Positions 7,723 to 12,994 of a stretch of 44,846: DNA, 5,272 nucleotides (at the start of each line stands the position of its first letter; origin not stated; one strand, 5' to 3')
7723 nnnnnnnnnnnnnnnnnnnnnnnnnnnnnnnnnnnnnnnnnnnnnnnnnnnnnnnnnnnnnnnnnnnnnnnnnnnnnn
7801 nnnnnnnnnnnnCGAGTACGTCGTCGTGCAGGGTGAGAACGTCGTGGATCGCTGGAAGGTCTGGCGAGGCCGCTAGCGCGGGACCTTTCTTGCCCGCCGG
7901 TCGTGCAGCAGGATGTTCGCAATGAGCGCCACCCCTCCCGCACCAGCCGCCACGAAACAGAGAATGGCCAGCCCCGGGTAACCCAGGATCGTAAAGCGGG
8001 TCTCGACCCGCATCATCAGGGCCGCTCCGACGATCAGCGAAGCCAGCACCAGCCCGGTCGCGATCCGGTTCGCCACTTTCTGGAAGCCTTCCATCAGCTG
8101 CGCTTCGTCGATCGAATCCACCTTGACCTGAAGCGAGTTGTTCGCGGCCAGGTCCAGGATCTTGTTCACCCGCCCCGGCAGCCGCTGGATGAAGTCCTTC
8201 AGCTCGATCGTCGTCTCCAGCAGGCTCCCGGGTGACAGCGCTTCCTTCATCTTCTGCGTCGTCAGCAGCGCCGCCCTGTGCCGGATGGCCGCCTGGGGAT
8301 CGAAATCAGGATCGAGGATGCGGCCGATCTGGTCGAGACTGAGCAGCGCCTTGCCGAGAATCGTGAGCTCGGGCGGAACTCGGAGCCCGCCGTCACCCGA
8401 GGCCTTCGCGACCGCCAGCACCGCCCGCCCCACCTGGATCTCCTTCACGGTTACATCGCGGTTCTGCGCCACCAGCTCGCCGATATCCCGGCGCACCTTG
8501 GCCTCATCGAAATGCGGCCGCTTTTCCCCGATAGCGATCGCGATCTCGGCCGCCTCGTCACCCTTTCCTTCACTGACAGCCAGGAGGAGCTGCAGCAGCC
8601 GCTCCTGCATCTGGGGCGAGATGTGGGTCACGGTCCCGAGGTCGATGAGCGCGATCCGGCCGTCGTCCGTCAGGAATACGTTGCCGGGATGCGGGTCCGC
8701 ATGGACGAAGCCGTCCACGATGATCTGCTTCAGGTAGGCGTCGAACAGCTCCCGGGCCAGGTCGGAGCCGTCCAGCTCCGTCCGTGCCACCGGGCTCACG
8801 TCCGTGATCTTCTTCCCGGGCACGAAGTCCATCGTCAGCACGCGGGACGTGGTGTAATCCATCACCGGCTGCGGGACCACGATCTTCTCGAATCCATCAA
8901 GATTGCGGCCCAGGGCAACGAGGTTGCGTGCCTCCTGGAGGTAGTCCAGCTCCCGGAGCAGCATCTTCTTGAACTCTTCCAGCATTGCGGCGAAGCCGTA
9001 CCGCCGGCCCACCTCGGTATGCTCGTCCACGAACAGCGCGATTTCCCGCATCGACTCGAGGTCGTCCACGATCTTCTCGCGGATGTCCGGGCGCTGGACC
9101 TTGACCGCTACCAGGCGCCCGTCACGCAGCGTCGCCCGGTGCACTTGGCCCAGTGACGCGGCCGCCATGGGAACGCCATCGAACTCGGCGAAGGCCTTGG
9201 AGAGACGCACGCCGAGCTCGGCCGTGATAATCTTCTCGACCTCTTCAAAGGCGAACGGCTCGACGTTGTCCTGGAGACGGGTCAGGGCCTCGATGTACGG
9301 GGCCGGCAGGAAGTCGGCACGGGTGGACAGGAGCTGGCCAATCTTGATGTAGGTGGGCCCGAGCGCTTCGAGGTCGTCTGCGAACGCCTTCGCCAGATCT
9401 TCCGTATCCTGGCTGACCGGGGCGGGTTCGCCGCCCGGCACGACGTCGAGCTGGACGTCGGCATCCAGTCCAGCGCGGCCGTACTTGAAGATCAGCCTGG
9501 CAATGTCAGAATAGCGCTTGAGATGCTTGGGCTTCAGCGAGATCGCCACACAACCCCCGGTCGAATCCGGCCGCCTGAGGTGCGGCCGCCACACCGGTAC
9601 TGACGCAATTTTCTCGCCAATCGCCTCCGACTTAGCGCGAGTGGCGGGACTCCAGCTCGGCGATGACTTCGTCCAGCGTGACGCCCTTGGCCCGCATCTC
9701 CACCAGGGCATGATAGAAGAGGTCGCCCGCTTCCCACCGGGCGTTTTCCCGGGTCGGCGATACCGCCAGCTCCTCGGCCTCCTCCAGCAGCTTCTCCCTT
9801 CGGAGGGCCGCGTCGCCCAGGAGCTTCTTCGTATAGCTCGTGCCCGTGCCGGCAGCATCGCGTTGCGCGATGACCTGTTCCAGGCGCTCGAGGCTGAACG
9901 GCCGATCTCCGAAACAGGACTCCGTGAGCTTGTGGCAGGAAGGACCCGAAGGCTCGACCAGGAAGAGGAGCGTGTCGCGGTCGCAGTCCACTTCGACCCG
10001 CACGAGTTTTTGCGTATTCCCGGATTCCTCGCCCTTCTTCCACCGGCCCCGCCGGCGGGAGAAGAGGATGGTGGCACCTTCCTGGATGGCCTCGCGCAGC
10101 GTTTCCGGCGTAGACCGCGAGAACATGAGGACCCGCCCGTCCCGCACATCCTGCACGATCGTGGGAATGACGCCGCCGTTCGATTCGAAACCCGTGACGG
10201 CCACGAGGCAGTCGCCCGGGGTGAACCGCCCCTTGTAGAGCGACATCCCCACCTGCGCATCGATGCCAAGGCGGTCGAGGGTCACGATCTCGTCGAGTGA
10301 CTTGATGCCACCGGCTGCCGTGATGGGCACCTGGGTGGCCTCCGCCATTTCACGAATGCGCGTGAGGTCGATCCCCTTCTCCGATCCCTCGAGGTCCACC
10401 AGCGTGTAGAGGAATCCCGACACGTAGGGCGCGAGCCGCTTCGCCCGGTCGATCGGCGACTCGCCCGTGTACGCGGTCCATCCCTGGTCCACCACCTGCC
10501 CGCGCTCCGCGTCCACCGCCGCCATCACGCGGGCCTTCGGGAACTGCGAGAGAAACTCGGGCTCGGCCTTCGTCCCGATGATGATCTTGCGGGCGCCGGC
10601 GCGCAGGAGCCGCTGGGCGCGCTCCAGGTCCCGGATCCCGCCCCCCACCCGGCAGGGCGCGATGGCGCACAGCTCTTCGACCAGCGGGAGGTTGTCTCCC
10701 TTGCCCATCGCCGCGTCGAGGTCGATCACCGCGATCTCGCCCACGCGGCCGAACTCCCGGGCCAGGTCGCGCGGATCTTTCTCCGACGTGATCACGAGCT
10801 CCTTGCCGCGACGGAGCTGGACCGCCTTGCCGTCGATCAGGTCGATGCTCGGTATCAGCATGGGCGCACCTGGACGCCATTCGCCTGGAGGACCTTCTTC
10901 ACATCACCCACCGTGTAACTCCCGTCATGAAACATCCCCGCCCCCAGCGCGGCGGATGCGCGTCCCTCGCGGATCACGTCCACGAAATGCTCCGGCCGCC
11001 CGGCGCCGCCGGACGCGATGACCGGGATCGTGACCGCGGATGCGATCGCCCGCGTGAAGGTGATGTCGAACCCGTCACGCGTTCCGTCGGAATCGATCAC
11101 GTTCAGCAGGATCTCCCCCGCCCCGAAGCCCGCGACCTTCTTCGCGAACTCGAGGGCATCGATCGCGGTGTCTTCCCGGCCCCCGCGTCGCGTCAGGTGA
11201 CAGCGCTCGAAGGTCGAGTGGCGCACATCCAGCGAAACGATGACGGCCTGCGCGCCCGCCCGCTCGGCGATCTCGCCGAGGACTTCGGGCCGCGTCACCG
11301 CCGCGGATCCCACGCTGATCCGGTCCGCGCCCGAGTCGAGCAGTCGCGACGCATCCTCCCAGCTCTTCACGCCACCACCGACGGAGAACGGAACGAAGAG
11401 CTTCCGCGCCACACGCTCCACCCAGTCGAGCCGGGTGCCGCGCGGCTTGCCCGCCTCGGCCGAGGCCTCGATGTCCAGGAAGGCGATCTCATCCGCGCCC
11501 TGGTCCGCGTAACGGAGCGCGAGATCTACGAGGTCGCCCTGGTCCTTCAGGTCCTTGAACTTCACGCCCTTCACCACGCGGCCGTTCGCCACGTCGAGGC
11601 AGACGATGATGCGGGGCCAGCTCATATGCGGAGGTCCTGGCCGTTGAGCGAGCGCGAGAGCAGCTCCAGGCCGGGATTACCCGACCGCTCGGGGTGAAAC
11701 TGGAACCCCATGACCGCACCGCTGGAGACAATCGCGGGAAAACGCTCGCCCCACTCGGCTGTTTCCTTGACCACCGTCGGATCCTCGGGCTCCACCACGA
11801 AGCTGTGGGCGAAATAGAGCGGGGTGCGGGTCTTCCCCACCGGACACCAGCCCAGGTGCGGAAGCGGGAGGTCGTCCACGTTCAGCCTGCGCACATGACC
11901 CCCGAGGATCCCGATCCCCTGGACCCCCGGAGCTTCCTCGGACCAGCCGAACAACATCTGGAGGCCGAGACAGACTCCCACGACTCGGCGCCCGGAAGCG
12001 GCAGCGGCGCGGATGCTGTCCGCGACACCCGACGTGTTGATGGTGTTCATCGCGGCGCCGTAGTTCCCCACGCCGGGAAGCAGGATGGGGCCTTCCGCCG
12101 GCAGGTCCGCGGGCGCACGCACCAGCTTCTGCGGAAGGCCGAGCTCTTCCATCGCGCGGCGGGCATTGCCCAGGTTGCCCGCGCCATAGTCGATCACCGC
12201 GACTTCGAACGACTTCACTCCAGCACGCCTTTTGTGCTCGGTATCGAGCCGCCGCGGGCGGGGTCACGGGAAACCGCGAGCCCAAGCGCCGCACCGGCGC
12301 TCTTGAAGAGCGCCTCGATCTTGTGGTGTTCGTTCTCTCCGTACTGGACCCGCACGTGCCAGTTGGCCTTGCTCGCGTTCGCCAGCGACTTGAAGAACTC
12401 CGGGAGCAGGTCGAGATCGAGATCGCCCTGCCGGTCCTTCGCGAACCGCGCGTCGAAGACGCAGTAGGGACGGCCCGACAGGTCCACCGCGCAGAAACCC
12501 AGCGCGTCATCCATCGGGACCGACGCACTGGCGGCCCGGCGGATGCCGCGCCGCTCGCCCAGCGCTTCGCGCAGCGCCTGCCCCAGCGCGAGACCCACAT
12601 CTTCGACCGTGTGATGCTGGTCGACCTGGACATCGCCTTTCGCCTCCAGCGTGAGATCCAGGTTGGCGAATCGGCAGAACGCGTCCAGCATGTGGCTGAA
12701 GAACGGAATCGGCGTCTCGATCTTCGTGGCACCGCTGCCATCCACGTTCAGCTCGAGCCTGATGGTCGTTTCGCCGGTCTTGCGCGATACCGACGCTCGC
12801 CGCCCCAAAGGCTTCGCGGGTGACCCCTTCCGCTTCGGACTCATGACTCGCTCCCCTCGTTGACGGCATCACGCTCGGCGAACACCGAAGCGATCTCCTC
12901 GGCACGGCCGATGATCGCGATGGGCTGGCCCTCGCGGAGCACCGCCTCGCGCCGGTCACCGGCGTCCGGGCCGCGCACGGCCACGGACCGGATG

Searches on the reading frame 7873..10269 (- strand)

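Call 27: search_protein_families(library=pfam, proteins=[window:7873-10269:-], max_evalue=0.00001)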
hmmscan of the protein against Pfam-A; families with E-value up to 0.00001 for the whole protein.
window:7873-10269:- (798 aa): 2 families
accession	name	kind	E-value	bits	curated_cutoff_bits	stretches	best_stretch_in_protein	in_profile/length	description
PF03109.22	ABC1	-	1.6e-72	244.1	22.9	1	331-573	1-240/244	ABC1 atypical kinase-like domain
PF01636.29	APH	-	6.7e-06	26.5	23.2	0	509-550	154-200/239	Phosphotransferase enzyme family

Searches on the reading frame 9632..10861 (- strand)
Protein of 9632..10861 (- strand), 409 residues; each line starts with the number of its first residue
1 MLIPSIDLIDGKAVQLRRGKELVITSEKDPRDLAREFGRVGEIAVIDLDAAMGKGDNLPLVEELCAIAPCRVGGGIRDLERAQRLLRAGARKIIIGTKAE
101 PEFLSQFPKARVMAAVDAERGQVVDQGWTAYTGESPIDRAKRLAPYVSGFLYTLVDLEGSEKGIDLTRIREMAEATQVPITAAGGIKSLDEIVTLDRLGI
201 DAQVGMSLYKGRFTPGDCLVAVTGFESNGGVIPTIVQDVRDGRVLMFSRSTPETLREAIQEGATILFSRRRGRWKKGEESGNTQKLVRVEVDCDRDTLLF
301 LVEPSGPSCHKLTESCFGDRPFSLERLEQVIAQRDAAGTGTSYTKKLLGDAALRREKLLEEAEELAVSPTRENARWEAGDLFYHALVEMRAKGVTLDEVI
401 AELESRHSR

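Call 27: search_protein_families(library=pfam, proteins=[window:9632-10861:-], max_evalue=0.00001)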
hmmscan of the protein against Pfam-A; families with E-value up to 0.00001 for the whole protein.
window:9632-10861:- (409 aa): 3 families
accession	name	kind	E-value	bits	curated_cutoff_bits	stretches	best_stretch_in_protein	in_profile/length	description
PF00977.27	His_biosynth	-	2.7e-45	155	23.6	1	2-214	2-228/228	Histidine biosynthesis protein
PF01502.23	PRA-CH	-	1.5e-22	79.7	27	1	250-317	5-73/74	Phosphoribosyl-AMP cyclohydrolase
PF01503.22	PRA-PH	-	1.1e-16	61.5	21.3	1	325-407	2-86/86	Phosphoribosyl-ATP pyrophosphohydrolase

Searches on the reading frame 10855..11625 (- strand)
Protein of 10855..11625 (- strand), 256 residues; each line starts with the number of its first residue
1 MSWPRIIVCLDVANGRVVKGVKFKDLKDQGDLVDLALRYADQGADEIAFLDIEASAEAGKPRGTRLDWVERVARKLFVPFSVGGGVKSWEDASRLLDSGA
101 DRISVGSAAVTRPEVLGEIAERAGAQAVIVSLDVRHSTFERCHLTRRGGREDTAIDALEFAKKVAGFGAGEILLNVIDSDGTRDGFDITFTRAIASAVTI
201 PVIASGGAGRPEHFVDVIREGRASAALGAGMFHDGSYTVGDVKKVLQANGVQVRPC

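Call 27: search_protein_families(library=pfam, proteins=[window:10855-11625:-], max_evalue=0.00001)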
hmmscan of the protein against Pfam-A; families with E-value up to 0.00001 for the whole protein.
window:10855-11625:- (256 aa): 2 families
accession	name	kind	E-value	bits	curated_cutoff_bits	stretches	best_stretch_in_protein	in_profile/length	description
PF00977.27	His_biosynth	-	6.2e-70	235.6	23.6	1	5-237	1-227/228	Histidine biosynthesis protein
PF01207.24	Dus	-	2.2e-08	34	20.4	1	27-120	135-227/311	Dihydrouridine synthase (Dus)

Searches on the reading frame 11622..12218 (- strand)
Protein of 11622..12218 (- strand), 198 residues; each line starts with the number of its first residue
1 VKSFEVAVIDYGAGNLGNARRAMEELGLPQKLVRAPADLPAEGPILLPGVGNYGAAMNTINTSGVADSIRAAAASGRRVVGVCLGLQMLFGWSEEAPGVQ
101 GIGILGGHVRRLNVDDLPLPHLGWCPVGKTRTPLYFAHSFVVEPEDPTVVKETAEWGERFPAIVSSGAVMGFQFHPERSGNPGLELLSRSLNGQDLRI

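Call 27: search_protein_families(library=pfam, proteins=[window:11622-12218:-], max_evalue=0.00001)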
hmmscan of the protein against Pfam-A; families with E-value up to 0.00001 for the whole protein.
window:11622-12218:- (198 aa): 2 families
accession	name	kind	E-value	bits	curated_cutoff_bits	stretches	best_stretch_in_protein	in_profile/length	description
PF00117.34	GATase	-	6.1e-13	49.3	22.8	1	8-184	2-180/190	Glutamine amidotransferase class-I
PF07685.20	GATase_3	-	4.9e-07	30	27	1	43-109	42-115/196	CobB/CobQ-like glutamine amidotransferase domain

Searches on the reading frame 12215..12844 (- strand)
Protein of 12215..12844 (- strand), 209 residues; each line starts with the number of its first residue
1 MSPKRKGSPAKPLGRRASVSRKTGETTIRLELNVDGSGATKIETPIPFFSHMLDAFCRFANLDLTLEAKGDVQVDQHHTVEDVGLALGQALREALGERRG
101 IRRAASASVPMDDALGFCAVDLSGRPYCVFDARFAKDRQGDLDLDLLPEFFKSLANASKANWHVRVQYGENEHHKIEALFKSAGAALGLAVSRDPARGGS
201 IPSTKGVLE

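Call 27: search_protein_families(library=pfam, proteins=[window:12215-12844:-], max_evalue=0.00001)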
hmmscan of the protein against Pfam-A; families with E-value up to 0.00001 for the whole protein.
window:12215-12844:- (209 aa): 1 family
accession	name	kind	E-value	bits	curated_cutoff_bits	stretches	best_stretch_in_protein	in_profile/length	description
PF00475.24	IGPD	-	9.9e-60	201.3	27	1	44-187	1-144/144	Imidazoleglycerol-phosphate dehydratase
